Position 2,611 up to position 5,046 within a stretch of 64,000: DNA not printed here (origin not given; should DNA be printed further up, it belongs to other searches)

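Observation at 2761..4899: Two paralogous 7TM receptors with a C-terminal RGS domain and large ectodomain in one window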

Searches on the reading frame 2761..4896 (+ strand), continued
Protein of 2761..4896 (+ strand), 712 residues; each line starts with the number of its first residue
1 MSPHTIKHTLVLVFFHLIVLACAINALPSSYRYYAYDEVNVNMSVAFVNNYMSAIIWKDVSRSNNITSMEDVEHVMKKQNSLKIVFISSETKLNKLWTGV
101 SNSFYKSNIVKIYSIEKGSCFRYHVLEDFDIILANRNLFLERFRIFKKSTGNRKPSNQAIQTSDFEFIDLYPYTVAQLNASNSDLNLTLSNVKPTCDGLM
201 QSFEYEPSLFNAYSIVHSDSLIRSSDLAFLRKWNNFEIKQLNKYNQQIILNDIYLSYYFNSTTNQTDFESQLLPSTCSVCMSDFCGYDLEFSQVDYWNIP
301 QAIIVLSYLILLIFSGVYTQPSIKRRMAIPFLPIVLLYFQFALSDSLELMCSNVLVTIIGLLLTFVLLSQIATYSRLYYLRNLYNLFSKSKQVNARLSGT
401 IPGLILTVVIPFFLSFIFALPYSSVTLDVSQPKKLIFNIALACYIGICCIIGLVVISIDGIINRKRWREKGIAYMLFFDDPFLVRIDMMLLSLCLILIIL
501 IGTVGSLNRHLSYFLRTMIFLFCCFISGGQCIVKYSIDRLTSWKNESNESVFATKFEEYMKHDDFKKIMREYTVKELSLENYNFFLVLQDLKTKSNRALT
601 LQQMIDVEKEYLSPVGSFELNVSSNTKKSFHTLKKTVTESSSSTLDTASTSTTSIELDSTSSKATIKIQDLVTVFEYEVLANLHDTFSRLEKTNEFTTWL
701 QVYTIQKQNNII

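Call 54: list_cluster_members(proteins=[P0008, P0009, P0010, P0012, P0013, P0014, P0017, P0019, P0020, P0029])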
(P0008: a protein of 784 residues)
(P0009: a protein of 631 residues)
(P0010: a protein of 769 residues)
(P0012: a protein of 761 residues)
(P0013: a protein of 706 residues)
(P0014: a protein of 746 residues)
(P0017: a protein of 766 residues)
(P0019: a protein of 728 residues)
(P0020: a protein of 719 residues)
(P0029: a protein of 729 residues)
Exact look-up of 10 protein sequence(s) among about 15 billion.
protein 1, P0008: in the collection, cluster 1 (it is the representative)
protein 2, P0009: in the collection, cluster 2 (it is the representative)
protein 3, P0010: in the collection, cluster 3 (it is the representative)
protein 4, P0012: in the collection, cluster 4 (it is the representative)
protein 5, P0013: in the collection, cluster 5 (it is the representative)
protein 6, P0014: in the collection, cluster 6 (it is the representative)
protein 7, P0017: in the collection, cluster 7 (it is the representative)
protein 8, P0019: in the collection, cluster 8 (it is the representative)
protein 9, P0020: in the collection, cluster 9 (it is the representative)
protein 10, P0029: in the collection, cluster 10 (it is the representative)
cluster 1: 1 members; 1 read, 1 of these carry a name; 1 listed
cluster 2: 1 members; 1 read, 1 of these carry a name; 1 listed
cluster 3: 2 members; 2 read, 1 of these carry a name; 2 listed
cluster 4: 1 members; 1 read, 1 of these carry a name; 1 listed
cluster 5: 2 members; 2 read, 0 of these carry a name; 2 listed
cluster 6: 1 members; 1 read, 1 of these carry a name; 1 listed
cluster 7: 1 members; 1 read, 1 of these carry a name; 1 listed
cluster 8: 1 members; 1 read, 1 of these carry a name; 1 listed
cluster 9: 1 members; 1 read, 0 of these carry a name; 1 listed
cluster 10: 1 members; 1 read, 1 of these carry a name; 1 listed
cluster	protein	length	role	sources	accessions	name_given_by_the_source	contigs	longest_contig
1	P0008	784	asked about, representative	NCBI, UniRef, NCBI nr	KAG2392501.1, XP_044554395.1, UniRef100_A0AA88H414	hypothetical protein C9374_011226 [Naegleria lovaniensis] | RGS domain-containing protein n=1 Tax=Naegleria lovaniensis TaxID=51637 ... | uncharacterized protein C9374_011226 [Naegleria lovaniensis]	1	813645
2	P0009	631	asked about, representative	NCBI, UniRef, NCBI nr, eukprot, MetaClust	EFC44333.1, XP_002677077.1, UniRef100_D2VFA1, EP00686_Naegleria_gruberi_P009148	predicted protein [Naegleria gruberi] | Predicted protein n=1 Tax=Naegleria gruberi TaxID=5762 RepID=D2VFA1_NAEGR | uncharacterized protein NAEGRDRAFT_67552 [Naegleria gruberi]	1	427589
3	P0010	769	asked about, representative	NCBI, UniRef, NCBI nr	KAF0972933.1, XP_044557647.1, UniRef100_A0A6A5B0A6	hypothetical protein FDP41_008785 [Naegleria fowleri] | RGS domain-containing protein n=1 Tax=Naegleria fowleri TaxID=5763 RepID=A0A6A5B0A6_NAEFO | uncharacterized protein FDP41_008785 [Naegleria fowleri]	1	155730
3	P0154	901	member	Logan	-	-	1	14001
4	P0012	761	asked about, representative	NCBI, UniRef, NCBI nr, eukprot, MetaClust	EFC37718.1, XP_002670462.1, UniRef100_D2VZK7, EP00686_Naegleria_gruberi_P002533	predicted protein [Naegleria gruberi] | Predicted protein n=1 Tax=Naegleria gruberi TaxID=5762 RepID=D2VZK7_NAEGR | uncharacterized protein NAEGRDRAFT_74523 [Naegleria gruberi]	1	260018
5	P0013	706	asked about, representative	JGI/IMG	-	-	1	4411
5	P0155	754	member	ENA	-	-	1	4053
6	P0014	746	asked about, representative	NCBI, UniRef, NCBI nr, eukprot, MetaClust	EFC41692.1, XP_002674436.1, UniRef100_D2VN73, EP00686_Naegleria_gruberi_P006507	predicted protein [Naegleria gruberi] | Predicted protein n=1 Tax=Naegleria gruberi TaxID=5762 RepID=D2VN73_NAEGR | uncharacterized protein NAEGRDRAFT_70394 [Naegleria gruberi]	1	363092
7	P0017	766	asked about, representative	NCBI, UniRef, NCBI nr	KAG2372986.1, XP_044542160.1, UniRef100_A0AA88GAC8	hypothetical protein C9374_012929 [Naegleria lovaniensis] | RGS domain-containing protein n=1 Tax=Naegleria lovaniensis TaxID=51637 ... | uncharacterized protein C9374_012929 [Naegleria lovaniensis]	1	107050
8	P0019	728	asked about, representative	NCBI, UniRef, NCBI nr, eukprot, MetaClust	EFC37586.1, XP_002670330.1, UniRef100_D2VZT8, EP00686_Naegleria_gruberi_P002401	predicted protein [Naegleria gruberi] | Predicted protein n=1 Tax=Naegleria gruberi TaxID=5762 RepID=D2VZT8_NAEGR | uncharacterized protein NAEGRDRAFT_74614 [Naegleria gruberi]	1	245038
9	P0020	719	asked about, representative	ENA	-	-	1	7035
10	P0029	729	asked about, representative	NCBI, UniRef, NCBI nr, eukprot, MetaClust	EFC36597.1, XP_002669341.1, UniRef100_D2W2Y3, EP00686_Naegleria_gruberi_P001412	predicted protein [Naegleria gruberi] | Predicted protein n=1 Tax=Naegleria gruberi TaxID=5762 RepID=D2W2Y3_NAEGR | uncharacterized protein NAEGRDRAFT_75753 [Naegleria gruberi]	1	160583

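Call 60: fold_search(model_id=the predicted structure, library=pdb)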
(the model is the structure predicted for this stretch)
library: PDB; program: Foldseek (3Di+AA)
matches with E <= 10: 257; with E <= 0.001: 0
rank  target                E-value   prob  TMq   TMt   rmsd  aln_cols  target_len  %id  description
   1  4igu_A                3.5e-02  1.00  0.14  0.61   3.6       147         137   17  Crystal structure of the RGS domain of CG5036 (released 2013-12-18)
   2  6am3_X                6.7e-02  1.00  0.14  0.63   6.7       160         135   15  Regulator of G protein signaling (RGS) 17 in complex with Ca2+ (released 2019-02-13)
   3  6am3_A                8.3e-02  0.99  0.13  0.53   8.5       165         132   16  Regulator of G protein signaling (RGS) 17 in complex with Ca2+ (released 2019-02-13)
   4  1fqk_B                8.7e-02  1.00  0.15  0.68   4.2       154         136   14  CRYSTAL STRUCTURE OF THE HETERODIMERIC COMPLEX OF THE RGS DOMAIN OF RGS9, AND THE GT/I1 CHIMERA ALPHA SUBUNIT [(RGS9)- (released 2001-02-28)
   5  6n9g_B                1.0e-01  0.82  0.15  0.26  26.4       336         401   13  Crystal Structure of RGS7-Gbeta5 dimer (released 2019-01-09)
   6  2es0                  1.1e-01  0.94  0.11  0.49  26.2       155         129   19  Structure of the regulator of G-protein signaling domain of RGS6 (released 2005-11-29)
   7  1fqk_D                1.2e-01  1.00  0.15  0.63   4.5       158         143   15  CRYSTAL STRUCTURE OF THE HETERODIMERIC COMPLEX OF THE RGS DOMAIN OF RGS9, AND THE GT/I1 CHIMERA ALPHA SUBUNIT [(RGS9)- (released 2001-02-28)
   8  2bv1_A                1.4e-01  1.00  0.15  0.66   5.3       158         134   16  Regulator of G-protein Signalling 1 (Human) (released 2005-06-27)
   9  1agr_E                1.4e-01  1.00  0.14  0.66   5.3       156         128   14  COMPLEX OF ALF4-ACTIVATED GI-ALPHA-1 WITH RGS4 (released 1997-06-16)
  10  2bv1_B                1.6e-01  1.00  0.15  0.67   5.3       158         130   16  Regulator of G-protein Signalling 1 (Human) (released 2005-06-27)
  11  2jm5_MODEL_1_A        1.6e-01  0.98  0.13  0.56   7.2       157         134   15  Solution Structure of the RGS domain from human RGS18 (released 2006-10-24)
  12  6n9g_A                1.6e-01  0.69  0.15  0.26  29.2       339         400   12  Crystal Structure of RGS7-Gbeta5 dimer (released 2019-01-09)
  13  2a72_A                1.7e-01  0.91  0.10  0.47  21.2       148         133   19  Structure of the regulator of G-protein signaling domain of RGS7 (released 2005-07-12)
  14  7shf_C                1.8e-01  0.99  0.14  0.24   3.4       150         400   18  Cryo-EM structure of GPR158 coupled to the RGS7-Gbeta5 complex (released 2021-12-01)
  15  2ode_B                1.8e-01  0.99  0.13  0.58   7.1       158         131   14  Crystal structure of the heterodimeric complex of human RGS8 and activated Gi alpha 3 (released 2007-02-06)
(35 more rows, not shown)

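Call 63: list_cluster_members(proteins=[P0006, P0049, P0002, P0038, P0063, P0078, P0085, P0098, P0127, P0069])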
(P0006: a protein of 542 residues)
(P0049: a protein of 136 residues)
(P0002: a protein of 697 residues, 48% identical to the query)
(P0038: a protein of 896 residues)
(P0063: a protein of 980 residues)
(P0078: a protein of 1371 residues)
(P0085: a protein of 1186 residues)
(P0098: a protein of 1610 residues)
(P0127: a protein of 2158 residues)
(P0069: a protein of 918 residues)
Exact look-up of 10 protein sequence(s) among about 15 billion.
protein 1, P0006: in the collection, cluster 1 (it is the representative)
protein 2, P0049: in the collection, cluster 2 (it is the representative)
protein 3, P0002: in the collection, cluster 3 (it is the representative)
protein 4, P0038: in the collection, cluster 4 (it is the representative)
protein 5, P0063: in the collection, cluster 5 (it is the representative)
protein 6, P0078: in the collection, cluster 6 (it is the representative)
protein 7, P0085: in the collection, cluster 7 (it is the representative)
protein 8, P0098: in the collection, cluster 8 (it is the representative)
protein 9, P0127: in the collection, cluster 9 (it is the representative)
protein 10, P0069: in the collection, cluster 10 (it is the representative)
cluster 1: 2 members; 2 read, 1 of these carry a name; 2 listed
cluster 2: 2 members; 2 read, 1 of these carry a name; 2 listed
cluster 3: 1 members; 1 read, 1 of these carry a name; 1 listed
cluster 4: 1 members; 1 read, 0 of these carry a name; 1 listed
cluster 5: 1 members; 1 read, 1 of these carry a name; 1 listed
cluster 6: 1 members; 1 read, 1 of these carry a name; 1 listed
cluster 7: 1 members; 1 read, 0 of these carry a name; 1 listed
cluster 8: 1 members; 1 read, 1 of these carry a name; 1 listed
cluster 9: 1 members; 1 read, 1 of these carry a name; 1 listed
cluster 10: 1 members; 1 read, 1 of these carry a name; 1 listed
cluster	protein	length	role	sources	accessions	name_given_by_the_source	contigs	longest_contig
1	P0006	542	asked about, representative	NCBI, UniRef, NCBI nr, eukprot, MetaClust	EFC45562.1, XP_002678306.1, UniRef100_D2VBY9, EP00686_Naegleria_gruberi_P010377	predicted protein [Naegleria gruberi] | Predicted protein n=1 Tax=Naegleria gruberi TaxID=5762 RepID=D2VBY9_NAEGR | uncharacterized protein NAEGRDRAFT_66385 [Naegleria gruberi]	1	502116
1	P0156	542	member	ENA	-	-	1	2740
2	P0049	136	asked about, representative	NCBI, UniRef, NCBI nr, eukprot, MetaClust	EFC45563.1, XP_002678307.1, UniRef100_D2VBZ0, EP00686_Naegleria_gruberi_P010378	predicted protein [Naegleria gruberi] | Predicted protein n=1 Tax=Naegleria gruberi TaxID=5762 RepID=D2VBZ0_NAEGR | uncharacterized protein NAEGRDRAFT_66386 [Naegleria gruberi]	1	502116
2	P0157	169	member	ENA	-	-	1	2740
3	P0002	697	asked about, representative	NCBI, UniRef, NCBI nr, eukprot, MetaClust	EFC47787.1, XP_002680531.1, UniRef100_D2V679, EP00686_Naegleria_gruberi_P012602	predicted protein [Naegleria gruberi] | Predicted protein n=1 Tax=Naegleria gruberi TaxID=5762 RepID=D2V679_NAEGR | uncharacterized protein NAEGRDRAFT_64339 [Naegleria gruberi]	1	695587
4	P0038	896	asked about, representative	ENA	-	-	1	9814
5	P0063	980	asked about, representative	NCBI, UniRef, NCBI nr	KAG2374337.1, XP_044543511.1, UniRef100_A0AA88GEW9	hypothetical protein C9374_010907 [Naegleria lovaniensis] | RGS domain-containing protein n=1 Tax=Naegleria lovaniensis TaxID=51637 ... | uncharacterized protein C9374_010907 [Naegleria lovaniensis]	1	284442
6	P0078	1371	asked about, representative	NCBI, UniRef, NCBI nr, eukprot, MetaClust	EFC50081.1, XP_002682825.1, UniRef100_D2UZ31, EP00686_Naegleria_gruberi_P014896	hypothetical protein NAEGRDRAFT_77883 [Naegleria gruberi] | RGS domain-containing protein n=1 Tax=Naegleria gruberi TaxID=5762 RepID=D2UZ31_NAEGR | uncharacterized protein NAEGRDRAFT_77883 [Naegleria gruberi]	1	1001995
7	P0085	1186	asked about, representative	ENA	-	-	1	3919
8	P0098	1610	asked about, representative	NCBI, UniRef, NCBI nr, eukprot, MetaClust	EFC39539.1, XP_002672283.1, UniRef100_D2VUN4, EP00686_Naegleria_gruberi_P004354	predicted protein [Naegleria gruberi] | Predicted protein n=1 Tax=Naegleria gruberi TaxID=5762 RepID=D2VUN4_NAEGR | uncharacterized protein NAEGRDRAFT_72726 [Naegleria gruberi]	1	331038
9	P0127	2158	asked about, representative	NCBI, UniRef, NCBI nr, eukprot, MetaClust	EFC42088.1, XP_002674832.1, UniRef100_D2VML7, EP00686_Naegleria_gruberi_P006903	predicted protein [Naegleria gruberi] | Predicted protein n=1 Tax=Naegleria gruberi TaxID=5762 RepID=D2VML7_NAEGR | uncharacterized protein NAEGRDRAFT_80558 [Naegleria gruberi]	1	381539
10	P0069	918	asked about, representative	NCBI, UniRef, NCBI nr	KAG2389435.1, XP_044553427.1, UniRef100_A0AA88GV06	hypothetical protein C9374_013995 [Naegleria lovaniensis] | RGS domain-containing protein n=1 Tax=Naegleria lovaniensis TaxID=51637 ... | uncharacterized protein C9374_013995 [Naegleria lovaniensis]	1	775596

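Call 64: find_encoding_contigs(protein=P0006, flank=1500, max_places=4)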
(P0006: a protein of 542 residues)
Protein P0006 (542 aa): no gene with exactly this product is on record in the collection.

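Call 65: search_protein_families(library=pfam, proteins=[P0057, P0074, P0078, P0063, P0085, P0098, P0127], max_evalue=0.001)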
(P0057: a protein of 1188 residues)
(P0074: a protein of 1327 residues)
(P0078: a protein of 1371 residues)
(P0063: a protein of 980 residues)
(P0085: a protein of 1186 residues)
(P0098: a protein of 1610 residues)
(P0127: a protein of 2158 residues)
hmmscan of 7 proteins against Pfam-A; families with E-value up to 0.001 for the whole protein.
P0057 (1188 aa): 1 family
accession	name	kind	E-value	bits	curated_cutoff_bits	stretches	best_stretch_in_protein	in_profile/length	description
PF00615.24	RGS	-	1.2e-05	26.1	23.9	1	1058-1146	3-83/117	Regulator of G protein signaling domain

P0074 (1327 aa): 0 families

P0078 (1371 aa): 0 families

P0063 (980 aa): 1 family
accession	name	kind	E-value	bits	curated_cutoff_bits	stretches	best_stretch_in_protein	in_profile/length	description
PF00615.24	RGS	-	2.9e-08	34.5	23.9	1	844-943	2-101/117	Regulator of G protein signaling domain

P0085 (1186 aa): 0 families

P0098 (1610 aa): 4 families
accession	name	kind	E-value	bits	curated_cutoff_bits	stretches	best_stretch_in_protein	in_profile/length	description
PF01436.27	NHL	-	5.2e-15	55.1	20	0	230-257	1-28/28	NHL repeat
PF00615.24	RGS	-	1.2e-08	35.8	23.9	1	1450-1535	4-84/117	Regulator of G protein signaling domain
PF01825.27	GPS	-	2e-08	35.1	22.5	1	1041-1080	2-43/45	GPCR proteolysis site, GPS, motif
PF08450.18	SGL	-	9.8e-06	25.8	26.3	1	283-358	127-204/246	SMP-30/Gluconolactonase/LRE-like region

P0127 (2158 aa): 6 families
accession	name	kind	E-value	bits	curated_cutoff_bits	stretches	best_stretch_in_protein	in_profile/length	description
PF07974.19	EGF_2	-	3e-47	159.1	22.1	6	854-880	5-32/32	EGF-like domain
PF25024.1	EGF_TEN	-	4.7e-40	138.1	65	3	619-891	3-230/234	Teneurin EGF domain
PF23106.1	EGF_Teneurin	-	2.2e-39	133.6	24.3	3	974-998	5-28/30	Teneurin-like EGF domain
PF01436.27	NHL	-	3.9e-14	52.3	20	0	205-229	1-26/28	NHL repeat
PF00615.24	RGS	-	1.2e-08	35.8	23.9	1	1994-2139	3-115/117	Regulator of G protein signaling domain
PF21795.3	JAG1-like_EGF2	-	3.2e-08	33.9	27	1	977-999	2-24/25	Protein jagged-1-like, atypical EGF2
